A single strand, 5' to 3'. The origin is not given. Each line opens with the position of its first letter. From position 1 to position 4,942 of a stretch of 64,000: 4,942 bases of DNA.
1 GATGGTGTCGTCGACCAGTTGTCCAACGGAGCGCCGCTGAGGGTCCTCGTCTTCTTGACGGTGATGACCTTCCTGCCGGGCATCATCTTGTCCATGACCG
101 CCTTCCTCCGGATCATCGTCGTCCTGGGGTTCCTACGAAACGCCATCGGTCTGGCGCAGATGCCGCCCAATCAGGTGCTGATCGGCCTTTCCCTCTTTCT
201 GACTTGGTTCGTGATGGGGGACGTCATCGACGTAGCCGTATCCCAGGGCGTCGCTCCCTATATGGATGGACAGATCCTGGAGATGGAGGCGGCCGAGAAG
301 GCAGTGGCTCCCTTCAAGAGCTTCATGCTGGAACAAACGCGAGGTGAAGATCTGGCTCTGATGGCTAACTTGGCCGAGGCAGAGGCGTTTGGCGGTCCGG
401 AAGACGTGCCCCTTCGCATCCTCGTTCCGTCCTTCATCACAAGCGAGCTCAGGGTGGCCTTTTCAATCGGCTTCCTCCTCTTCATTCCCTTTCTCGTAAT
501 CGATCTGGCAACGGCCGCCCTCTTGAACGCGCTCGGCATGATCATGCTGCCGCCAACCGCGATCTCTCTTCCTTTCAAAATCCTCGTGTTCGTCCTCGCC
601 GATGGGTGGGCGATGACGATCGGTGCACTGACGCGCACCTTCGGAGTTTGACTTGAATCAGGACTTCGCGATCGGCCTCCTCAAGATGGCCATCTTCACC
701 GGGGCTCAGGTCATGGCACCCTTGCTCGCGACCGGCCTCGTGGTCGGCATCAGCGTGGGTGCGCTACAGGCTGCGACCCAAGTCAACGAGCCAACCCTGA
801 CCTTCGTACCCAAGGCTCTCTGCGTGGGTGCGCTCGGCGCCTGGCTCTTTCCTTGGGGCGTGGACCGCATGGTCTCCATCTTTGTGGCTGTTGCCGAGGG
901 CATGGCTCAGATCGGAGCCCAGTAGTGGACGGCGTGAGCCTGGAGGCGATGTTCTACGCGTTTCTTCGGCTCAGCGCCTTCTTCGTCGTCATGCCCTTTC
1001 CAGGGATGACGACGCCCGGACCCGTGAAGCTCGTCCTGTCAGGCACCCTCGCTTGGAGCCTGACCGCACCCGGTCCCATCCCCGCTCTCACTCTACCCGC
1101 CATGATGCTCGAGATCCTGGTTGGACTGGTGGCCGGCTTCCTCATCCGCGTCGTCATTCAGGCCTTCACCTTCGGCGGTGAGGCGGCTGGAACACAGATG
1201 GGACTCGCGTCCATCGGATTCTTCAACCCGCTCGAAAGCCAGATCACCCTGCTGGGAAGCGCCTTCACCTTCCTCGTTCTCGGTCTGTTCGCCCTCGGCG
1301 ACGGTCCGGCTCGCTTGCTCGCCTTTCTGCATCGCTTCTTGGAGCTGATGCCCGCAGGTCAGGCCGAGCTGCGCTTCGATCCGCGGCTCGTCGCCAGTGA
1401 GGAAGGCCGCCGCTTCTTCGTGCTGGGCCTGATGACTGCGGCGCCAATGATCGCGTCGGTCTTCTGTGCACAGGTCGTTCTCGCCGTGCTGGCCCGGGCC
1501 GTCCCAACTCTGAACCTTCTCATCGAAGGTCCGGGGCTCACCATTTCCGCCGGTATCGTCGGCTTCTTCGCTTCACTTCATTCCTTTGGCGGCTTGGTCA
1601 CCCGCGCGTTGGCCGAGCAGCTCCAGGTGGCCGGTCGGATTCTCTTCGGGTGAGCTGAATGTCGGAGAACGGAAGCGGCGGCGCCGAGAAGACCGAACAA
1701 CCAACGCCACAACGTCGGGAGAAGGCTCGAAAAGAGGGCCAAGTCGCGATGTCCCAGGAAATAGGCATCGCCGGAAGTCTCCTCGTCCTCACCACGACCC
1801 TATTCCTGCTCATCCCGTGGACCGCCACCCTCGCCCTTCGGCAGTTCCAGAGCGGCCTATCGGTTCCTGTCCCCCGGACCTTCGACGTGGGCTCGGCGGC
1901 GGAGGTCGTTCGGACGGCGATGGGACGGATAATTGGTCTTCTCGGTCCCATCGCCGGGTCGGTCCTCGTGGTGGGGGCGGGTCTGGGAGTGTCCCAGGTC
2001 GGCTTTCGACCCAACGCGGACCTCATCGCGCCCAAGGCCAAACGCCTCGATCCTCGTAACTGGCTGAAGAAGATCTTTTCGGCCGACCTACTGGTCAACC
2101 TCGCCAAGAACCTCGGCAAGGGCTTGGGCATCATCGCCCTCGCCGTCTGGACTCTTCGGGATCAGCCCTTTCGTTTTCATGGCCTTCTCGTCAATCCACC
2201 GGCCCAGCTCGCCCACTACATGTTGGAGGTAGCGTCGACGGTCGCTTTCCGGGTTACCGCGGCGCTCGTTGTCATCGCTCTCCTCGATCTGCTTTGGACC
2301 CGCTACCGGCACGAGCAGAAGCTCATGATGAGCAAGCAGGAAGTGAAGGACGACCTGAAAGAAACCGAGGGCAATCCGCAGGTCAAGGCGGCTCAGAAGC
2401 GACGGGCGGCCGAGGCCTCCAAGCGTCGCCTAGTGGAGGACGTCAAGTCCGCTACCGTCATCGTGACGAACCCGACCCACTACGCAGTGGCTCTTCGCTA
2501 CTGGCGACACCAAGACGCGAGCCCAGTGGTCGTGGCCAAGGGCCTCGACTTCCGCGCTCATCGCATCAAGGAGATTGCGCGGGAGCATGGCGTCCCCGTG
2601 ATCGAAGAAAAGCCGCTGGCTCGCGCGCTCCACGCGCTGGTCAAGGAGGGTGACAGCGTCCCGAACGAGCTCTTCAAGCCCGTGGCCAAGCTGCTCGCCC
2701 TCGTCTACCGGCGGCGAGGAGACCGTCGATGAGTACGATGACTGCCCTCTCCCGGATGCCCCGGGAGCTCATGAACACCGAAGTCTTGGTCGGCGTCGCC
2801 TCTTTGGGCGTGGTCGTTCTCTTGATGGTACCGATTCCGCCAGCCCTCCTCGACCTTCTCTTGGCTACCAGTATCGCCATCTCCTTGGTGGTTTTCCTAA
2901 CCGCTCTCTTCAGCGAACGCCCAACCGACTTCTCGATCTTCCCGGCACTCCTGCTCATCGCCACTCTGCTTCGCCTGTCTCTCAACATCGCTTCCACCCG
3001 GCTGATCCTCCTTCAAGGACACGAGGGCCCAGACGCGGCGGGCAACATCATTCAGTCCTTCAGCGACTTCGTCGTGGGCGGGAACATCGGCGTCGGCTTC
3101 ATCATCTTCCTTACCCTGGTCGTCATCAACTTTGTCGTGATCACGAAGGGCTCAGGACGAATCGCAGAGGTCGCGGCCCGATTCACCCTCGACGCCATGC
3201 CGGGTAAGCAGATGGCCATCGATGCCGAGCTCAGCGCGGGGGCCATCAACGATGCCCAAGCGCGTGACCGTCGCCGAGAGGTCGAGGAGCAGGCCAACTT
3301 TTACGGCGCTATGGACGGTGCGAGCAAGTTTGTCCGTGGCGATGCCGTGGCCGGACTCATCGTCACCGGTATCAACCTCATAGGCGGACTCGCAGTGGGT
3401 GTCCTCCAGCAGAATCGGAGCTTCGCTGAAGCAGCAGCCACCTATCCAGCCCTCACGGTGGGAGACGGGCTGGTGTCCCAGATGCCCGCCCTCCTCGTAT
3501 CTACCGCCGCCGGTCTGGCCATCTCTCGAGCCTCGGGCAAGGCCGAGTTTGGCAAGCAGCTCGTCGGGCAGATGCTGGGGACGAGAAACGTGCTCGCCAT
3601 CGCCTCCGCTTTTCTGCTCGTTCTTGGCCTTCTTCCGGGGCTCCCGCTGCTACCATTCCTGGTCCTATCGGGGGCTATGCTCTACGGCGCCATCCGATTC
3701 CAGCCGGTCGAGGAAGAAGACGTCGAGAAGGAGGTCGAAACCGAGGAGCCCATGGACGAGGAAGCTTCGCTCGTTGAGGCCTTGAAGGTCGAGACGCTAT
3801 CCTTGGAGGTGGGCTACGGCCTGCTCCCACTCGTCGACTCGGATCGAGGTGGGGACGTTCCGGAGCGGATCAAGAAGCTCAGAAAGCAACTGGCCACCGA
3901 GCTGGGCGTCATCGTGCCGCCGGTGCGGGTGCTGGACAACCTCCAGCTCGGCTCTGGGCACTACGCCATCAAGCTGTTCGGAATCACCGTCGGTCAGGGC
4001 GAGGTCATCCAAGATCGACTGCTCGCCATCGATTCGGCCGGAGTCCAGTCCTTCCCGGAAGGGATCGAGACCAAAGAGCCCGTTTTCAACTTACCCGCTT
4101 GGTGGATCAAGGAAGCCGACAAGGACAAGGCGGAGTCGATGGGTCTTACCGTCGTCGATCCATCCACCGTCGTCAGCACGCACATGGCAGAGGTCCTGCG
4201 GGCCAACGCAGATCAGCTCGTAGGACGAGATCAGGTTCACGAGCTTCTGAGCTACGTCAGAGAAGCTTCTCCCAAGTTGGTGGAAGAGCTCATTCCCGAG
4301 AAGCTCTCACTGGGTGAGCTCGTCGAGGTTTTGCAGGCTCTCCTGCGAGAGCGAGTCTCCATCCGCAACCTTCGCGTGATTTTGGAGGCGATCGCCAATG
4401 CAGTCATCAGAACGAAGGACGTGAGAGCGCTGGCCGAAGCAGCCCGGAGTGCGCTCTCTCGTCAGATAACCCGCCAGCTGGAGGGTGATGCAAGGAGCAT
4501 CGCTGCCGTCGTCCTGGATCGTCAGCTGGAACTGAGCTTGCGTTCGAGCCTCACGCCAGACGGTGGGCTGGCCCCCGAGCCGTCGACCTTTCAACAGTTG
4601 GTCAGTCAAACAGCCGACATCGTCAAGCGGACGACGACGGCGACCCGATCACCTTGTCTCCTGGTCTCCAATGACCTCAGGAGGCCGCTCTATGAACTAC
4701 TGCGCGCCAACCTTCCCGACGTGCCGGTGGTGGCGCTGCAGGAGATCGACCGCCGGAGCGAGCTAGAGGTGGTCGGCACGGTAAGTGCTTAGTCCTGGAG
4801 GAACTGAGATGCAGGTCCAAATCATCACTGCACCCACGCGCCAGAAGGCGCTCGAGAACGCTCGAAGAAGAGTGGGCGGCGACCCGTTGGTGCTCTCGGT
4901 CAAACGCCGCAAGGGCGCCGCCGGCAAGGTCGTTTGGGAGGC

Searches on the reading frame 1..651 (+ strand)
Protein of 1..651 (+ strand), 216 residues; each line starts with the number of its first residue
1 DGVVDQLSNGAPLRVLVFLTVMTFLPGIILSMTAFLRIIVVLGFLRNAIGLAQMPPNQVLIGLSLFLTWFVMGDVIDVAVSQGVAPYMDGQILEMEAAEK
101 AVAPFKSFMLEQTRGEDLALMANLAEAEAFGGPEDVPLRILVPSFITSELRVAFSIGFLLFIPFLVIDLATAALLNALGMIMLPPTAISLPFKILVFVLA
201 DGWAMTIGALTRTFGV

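Call 93: search_protein_families(library=pfam, proteins=[window:1-651:+], max_evalue=0.001)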
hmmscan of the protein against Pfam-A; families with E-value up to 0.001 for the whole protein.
window:1-651:+ (216 aa): 1 family
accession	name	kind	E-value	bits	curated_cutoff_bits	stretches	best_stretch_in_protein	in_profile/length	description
PF00813.25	FliP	-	2.4e-69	233.5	26.9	1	19-210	2-191/191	FliP family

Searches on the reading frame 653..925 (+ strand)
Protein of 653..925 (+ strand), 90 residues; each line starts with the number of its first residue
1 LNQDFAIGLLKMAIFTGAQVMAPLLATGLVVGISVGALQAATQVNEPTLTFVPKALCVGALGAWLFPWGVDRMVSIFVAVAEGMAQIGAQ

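Call 93: search_protein_families(library=pfam, proteins=[window:653-925:+], max_evalue=0.001)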
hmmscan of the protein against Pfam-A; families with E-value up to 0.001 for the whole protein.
window:653-925:+ (90 aa): 1 family
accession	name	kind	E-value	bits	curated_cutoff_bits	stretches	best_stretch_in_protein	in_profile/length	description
PF01313.24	Bac_export_3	-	7.8e-19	67.8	25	1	7-76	3-72/74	Bacterial export proteins, family 3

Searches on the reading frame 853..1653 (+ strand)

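Call 45: search_protein_families(library=pfam, proteins=[window:853-1653:+], max_evalue=0.001)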
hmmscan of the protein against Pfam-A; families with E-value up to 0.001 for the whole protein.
window:853-1653:+ (266 aa): 2 families
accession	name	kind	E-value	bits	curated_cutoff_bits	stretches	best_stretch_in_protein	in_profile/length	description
PF01311.25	Bac_export_1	-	1.2e-34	120.4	27.8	1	32-254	3-228/230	Bacterial export proteins, family 1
PF10717.14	ODV-E18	-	7.9e-05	22.9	28.1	1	82-130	24-72/87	Occlusion-derived virus envelope protein ODV-E18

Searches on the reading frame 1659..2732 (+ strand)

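Call 45: search_protein_families(library=pfam, proteins=[window:1659-2732:+], max_evalue=0.001)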
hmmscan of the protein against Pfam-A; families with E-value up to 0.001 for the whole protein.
window:1659-2732:+ (357 aa): 1 family
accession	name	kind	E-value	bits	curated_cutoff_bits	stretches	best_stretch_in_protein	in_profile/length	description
PF01312.24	Bac_export_2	-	4.4e-104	348.8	24.4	1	10-349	2-335/335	FlhB HrpN YscU SpaS Family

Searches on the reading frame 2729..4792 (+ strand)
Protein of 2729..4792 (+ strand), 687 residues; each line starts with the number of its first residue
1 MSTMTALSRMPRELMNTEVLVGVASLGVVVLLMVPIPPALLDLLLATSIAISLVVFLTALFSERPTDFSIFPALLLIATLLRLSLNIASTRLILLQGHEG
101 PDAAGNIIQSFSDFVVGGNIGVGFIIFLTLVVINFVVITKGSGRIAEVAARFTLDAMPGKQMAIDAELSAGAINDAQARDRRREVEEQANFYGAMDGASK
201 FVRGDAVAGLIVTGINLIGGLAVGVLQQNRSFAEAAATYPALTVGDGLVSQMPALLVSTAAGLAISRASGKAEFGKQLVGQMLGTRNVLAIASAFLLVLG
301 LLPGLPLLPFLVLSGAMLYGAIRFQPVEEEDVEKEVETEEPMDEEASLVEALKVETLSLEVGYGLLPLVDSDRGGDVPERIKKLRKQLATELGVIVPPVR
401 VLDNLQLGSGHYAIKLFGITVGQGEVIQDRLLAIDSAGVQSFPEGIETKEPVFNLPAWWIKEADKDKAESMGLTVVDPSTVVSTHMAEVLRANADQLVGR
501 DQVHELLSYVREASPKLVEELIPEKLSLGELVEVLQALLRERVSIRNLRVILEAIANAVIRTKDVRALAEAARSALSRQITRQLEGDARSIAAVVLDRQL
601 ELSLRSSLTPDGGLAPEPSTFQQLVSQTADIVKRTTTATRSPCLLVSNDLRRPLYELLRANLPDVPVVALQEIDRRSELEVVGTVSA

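Call 45: search_protein_families(library=pfam, proteins=[window:2729-4792:+], max_evalue=0.001)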
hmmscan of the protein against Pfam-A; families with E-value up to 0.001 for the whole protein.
window:2729-4792:+ (687 aa): 1 family
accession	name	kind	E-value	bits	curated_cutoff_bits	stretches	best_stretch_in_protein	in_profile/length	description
PF00771.25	FHIPEP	-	4.1e-247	822.3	29.1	1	28-676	1-655/657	FHIPEP family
